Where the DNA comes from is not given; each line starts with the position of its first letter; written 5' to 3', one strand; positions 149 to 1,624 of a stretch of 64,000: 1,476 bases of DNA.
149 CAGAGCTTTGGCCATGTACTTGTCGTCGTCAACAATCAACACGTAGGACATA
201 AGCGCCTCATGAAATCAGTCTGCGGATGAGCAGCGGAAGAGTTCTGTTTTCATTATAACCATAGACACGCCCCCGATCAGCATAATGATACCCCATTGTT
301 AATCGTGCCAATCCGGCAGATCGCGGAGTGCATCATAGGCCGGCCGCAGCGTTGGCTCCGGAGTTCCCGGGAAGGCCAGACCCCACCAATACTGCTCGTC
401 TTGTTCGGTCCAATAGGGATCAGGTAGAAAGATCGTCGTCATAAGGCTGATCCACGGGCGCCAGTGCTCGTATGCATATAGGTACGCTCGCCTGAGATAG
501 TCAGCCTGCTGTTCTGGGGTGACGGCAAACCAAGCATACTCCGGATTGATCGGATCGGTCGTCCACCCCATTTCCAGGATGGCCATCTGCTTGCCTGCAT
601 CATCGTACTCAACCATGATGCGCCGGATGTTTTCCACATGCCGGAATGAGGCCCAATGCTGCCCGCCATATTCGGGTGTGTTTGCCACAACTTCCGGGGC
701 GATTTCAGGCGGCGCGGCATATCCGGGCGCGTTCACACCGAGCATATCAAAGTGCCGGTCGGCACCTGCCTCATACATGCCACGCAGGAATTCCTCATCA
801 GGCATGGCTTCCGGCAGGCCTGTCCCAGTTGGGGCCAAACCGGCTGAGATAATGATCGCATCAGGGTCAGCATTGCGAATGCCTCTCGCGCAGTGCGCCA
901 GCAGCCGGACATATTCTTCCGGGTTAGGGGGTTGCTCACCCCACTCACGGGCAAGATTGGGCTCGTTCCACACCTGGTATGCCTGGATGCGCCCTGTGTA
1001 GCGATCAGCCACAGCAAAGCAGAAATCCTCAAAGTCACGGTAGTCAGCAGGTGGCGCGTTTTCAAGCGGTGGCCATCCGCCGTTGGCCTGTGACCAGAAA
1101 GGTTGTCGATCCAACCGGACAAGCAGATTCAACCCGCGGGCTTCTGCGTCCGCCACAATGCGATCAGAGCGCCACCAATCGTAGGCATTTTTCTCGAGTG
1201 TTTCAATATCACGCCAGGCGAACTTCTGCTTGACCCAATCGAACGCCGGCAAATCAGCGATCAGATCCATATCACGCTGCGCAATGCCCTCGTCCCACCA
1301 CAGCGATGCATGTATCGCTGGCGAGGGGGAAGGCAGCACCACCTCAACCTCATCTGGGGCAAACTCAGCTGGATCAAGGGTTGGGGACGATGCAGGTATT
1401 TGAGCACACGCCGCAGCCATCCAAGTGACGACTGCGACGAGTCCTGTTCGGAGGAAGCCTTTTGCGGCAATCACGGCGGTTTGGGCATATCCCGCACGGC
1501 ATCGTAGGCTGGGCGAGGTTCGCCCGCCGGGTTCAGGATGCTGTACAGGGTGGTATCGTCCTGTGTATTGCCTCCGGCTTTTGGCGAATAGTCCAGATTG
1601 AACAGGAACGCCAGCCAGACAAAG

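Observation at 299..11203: Five-gene, translationally coupled array of membrane- or lipid-anchored clan GH-A hydrolase paralogs, three with a shared ~900-aa multidomain architecture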

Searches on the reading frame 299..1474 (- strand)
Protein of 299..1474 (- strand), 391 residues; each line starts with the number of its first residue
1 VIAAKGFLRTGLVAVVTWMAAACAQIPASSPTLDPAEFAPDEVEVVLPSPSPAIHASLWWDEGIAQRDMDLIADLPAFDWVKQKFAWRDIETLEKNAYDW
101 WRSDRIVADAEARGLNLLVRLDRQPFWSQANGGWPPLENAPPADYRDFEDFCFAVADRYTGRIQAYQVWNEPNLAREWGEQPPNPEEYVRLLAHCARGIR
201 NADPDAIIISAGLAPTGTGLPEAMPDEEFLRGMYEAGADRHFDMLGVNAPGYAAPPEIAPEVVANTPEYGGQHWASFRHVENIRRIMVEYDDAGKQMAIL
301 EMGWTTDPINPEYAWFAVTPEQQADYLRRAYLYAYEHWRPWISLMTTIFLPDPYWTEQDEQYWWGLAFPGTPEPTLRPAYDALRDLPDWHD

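Call 3: search_protein_families(library=pfam, proteins=[window:299-1474:-], max_evalue=0.1)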
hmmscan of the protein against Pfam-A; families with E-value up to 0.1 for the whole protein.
window:299-1474:- (391 aa): 2 families
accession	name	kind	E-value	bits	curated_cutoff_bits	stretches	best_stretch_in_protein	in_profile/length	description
PF01229.23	Glyco_hydro_39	-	0.0009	18.6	26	1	141-205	120-190/472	Glycosyl hydrolases family 39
PF00331.26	Glyco_hydro_10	-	0.053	13.2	22.1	0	94-172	53-129/311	Glycosyl hydrolase family 10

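Call 4: search_protein_families(library=ncbifam, proteins=[window:299-1474:-], max_evalue=0.1)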
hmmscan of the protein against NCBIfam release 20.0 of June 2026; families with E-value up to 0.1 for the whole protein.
window:299-1474:- (391 aa): 0 families

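Call 7: search_solved_structures(query=window:299-1474:-, max_evalue=1, show_alignments=2)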
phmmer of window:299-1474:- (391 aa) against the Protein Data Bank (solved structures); distinct sequences matched with E-value up to 1: 7.
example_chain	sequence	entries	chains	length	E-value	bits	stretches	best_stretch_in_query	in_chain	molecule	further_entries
4zn2_A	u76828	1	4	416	3.8e-14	55.4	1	58-236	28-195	PslG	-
5bx9_A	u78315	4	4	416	3.9e-14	55.3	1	58-236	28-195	PslG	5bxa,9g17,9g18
2bs9_A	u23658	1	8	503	1.8e-05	26.8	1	140-206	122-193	BETA-XYLOSIDASE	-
1w91_A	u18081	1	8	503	1.8e-05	26.7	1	140-206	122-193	BETA-XYLOSIDASE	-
2bfg_A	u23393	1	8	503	0.00012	24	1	140-206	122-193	BETA-XYLOSIDASE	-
1px8_A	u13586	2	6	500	0.027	16.3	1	140-205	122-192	Beta-xylosidase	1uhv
6yyh_A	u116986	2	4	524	0.11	14.2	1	140-203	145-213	Beta-xylosidase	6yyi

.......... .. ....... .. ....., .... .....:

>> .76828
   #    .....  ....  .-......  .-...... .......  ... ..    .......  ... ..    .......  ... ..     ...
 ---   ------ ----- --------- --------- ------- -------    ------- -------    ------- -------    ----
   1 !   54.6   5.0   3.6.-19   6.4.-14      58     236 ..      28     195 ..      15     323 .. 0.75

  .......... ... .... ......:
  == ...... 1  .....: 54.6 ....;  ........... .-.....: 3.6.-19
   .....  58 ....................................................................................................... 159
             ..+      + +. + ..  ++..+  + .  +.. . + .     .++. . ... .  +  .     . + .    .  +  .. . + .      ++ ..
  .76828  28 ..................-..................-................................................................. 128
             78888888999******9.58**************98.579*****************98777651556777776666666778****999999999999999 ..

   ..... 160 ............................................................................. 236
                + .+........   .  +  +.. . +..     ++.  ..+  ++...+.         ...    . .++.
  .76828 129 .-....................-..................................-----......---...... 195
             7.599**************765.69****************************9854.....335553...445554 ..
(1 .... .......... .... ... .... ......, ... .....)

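Call 29: find_homologous_proteins(query=window:299-1474:-, max_evalue=0.00001)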
Query window:299-1474:- (391 aa): 2536 proteins with E <= 0.00001 among 8000 candidates; the best 120 are listed.
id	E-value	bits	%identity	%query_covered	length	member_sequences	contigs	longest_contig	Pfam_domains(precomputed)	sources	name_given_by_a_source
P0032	3.2e-273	924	100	100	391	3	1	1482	-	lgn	-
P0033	1.1e-177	609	72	90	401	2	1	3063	-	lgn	-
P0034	4.0e-173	594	69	94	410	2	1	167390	-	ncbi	ncbi:MAG: hypothetical protein Kow00124_07010 [Anaerolineae bacterium]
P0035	5.3e-172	590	66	97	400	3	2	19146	-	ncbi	-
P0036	1.2e-171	589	71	88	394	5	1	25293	-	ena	-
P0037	4.2e-170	584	70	90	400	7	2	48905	-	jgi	jgi:hypothetical protein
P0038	5.0e-169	581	66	95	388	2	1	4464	-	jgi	jgi:hypothetical protein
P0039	2.7e-168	578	70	88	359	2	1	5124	-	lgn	-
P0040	3.4e-167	575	66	94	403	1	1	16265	-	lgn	-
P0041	5.2e-167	574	69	89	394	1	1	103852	-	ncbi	-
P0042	8.0e-166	570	67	89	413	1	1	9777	-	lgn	-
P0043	1.2e-164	566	64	97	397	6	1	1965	-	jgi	jgi:polysaccharide biosynthesis protein PslG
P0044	1.8e-164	566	66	94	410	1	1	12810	-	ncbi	-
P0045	5.9e-164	564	63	99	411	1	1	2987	PF00150.25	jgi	jgi:hypothetical protein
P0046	1.4e-163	563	67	89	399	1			-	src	-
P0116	7.8e-136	471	62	86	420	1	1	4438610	-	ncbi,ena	-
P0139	6.9e-134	465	57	90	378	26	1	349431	-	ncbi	-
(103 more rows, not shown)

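Call 30: find_encoding_contigs(protein=P0116, flank=10000, max_places=1)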
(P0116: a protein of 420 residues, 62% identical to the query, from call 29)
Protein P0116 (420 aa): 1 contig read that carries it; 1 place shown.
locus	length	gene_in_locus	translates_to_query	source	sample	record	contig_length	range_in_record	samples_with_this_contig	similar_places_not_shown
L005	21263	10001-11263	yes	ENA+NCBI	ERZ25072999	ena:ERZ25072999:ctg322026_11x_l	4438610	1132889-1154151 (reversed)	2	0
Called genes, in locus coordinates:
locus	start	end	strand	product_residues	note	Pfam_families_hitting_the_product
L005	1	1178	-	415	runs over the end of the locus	PF00155:Aminotran_1_2 (weak), PF00266:Aminotran_5, PF01053:Cys_Met_Meta_PP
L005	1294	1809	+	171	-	PF05239:PRC (weak)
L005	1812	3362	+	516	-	PF00501:AMP-binding, PF13193:AMP-binding_C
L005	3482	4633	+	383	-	PF02771:Acyl-CoA_dh_N, PF02770:Acyl-CoA_dh_M, PF00441:Acyl-CoA_dh_1, PF08028:Acyl-CoA_dh_2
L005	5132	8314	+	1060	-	PF00704:Glyco_hydro_18, PF08239:SH3_3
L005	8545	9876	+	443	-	-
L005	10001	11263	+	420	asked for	-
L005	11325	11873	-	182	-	PF00293:NUDIX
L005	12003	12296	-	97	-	PF03992:ABM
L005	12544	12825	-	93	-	PF13744:HTH_37 (weak), PF13443:HTH_26 (weak)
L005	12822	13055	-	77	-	PF05973:Gp49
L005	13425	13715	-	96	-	PF03992:ABM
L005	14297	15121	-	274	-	PF13276:HTH_21, PF00665:rve, PF13683:rve_3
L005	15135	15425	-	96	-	PF01527:HTH_Tnp_1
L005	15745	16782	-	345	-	PF01936:NYN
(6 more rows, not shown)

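Call 31: find_encoding_contigs(protein=P0139, flank=10000, max_places=1)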
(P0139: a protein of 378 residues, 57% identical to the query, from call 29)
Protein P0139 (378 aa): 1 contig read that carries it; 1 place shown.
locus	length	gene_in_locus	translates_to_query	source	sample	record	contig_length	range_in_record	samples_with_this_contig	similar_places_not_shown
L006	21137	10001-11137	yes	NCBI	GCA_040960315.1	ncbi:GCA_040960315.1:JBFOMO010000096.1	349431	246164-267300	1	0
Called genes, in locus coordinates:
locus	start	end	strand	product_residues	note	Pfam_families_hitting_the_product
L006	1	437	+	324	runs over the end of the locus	-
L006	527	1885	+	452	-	PF00919:UPF0004, PF04055:Radical_SAM, PF01938:TRAM (weak), PF18693:TRAM_2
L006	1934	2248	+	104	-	PF04255:DUF433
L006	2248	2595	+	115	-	PF01927:Mut7-C (weak), PF18478:PIN_10 (weak), PF18480:DUF5615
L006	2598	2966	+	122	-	PF13391:HNH_2 (faint), PF13392:HNH_3 (faint)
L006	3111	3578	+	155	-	PF00293:NUDIX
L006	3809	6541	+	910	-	-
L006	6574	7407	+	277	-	-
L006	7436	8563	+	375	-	PF01476:LysM, PF23446:LysM1_NFP_LYK (faint), PF23462:LysM3_NFP (faint), PF23473:LysM3_LYK4_5 (weak), PF01476:LysM, PF23473:LysM3_LYK4_5 (weak), PF01476:LysM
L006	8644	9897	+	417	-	-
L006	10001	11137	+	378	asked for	-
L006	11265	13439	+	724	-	PF00580:UvrD-helicase, PF01443:Viral_helicase1 (faint), PF13245:AAA_19, PF13604:AAA_30 (faint), PF13361:UvrD_C, PF13538:UvrD_C_2, PF21196:PcrA_UvrD_tudor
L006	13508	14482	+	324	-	PF01073:3Beta_HSD, PF01370:Epimerase, PF02719:Polysacc_synt_2, PF04321:RmlD_sub_bind, PF05368:NmrA (faint), PF13460:NAD_binding_10, PF16363:GDP_Man_Dehyd, PF07993:NAD_binding_4 (weak)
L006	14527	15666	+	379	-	PF13439:Glyco_transf_4, PF13579:Glyco_trans_4_4 (weak), PF20706:GT4-conflict, PF00534:Glycos_transf_1, PF13692:Glyco_trans_1_4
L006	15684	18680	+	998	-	-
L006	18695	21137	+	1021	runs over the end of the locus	PF10131:PTPS_related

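Call 68: search_solved_structures(query=A5, max_evalue=0.01, show_alignments=1)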
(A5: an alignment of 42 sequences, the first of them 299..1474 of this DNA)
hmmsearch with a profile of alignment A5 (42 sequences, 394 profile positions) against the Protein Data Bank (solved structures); distinct sequences matched with E-value up to 0.01: 32.
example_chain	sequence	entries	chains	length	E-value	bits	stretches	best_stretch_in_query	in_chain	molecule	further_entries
4zn2_A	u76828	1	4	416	1.9e-23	86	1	55-213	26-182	PslG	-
5bx9_A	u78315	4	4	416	2e-23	86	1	55-213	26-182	PslG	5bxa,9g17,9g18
1w91_A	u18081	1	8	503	4.9e-08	35.3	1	68-204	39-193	BETA-XYLOSIDASE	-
2bs9_A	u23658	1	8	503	5e-08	35.3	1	68-204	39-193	BETA-XYLOSIDASE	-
4m29_A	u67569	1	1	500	4.2e-07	32.2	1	69-205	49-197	Beta-xylosidase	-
4ekj_A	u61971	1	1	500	4.4e-07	32.1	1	69-205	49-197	Beta-xylosidase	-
2bfg_A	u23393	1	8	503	5.6e-07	31.8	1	68-204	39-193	BETA-XYLOSIDASE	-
5jvk_A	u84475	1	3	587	8.4e-07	31.2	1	67-253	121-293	Uncharacterized protein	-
6uqj_A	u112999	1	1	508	1.6e-06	30.3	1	71-204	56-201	Beta-xylosidase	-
6fhe_A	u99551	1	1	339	1.6e-05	27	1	92-169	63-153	Synthetic construct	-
1px8_A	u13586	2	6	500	2.2e-05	26.6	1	95-202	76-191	Beta-xylosidase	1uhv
6yyh_A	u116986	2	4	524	3.3e-05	25.9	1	96-203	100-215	Beta-xylosidase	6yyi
8i0x_B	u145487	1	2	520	4.4e-05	25.5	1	71-206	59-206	Glycoside hydrolase family 39 beta-xylosidase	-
8i0j_A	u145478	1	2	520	4.4e-05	25.5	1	71-206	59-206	Glycoside hydrolase family 39 beta-xylosidase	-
1cec_A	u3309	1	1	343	0.00022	23.3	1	51-202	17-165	ENDOGLUCANASE CELC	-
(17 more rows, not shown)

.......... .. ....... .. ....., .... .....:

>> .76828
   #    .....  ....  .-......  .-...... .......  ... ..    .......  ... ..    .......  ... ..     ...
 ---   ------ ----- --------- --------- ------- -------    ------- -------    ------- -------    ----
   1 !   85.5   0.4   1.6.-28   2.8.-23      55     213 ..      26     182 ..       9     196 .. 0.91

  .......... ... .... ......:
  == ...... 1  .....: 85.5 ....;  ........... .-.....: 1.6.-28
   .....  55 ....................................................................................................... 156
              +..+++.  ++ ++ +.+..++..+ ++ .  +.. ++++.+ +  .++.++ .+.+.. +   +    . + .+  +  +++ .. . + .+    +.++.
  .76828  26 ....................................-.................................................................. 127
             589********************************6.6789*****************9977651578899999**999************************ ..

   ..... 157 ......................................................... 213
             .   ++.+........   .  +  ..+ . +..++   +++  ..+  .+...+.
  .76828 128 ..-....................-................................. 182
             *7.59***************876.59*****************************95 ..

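Call 76: search_protein_families(library=pfam, proteins=[L006:8644-9897:+], max_evalue=0.001)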
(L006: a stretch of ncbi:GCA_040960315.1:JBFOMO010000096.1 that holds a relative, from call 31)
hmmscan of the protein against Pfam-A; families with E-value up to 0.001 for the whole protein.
L006:8644-9897:+ (417 aa): 0 families
